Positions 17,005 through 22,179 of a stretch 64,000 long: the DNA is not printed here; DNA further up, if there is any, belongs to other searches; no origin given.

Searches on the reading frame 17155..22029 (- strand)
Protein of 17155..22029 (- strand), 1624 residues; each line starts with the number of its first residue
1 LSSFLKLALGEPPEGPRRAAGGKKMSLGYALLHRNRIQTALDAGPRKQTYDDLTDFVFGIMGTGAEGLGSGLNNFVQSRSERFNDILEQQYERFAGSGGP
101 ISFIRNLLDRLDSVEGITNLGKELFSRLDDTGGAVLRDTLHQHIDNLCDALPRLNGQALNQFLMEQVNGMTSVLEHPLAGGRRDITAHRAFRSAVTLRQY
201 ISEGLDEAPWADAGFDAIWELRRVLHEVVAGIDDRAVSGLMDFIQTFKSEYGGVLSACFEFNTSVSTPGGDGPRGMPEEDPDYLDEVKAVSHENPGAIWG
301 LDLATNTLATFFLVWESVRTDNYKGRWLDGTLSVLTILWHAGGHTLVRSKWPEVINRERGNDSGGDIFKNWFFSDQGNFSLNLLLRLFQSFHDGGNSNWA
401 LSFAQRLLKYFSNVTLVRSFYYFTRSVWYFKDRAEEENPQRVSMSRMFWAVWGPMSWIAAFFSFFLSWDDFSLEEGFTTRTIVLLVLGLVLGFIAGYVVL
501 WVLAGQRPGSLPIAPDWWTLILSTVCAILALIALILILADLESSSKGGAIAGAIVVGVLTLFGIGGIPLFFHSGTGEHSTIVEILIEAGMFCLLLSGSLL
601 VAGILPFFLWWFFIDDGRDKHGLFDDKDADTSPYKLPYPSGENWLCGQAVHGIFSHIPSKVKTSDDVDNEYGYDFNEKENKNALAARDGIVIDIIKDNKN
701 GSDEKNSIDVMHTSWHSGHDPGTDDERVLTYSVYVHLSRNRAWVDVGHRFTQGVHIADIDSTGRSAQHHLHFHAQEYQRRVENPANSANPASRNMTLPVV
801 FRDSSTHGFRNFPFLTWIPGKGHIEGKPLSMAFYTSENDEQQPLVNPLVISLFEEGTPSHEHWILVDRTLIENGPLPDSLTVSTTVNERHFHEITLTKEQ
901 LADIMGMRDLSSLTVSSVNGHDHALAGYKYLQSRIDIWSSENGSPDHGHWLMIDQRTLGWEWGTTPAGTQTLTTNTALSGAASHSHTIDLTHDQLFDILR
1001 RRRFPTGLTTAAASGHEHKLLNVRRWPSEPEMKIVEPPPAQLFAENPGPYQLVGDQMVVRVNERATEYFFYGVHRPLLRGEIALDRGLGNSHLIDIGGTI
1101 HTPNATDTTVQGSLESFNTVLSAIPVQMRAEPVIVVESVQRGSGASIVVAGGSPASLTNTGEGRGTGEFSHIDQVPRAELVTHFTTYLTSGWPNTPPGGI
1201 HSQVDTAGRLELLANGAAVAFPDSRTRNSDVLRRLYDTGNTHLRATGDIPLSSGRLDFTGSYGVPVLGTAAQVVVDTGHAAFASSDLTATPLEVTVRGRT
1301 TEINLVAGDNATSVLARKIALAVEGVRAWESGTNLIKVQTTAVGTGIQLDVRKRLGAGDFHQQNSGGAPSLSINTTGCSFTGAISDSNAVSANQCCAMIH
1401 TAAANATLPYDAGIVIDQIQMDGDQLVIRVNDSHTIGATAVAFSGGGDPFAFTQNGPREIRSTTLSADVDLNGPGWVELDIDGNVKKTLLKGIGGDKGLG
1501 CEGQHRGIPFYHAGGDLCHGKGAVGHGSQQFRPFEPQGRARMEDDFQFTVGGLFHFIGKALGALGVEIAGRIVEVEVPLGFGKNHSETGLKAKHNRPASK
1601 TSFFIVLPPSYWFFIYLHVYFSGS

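Call 10: search_protein_families(library=pfam, proteins=[window:17155-22029:-], max_evalue=0.01)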
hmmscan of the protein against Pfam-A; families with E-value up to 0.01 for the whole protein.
window:17155-22029:- (1624 aa): 1 family
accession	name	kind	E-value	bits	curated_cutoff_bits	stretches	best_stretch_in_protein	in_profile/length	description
PF01551.29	Peptidase_M23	-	2.3e-07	31.3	28.7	1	670-781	3-94/96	Peptidase family M23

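Call 26: search_protein_families(library=phrogs, proteins=[window:17155-22029:-], max_evalue=0.001)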
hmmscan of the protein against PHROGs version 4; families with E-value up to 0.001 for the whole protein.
window:17155-22029:- (1624 aa): 2 families
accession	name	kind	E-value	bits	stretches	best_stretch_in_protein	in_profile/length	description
phrog_14988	-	other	2.9e-07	31.5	1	665-789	28-141/272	peptidase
phrog_6700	-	lysis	0.00024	19.1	1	666-783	2622-2720/2898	endolysin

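Call 62: search_dna_similar(query=window:17155-22029:-, collection=phages, mode=protein, max_rows=8)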
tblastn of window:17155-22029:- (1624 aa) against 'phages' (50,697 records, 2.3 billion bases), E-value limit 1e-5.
No match.
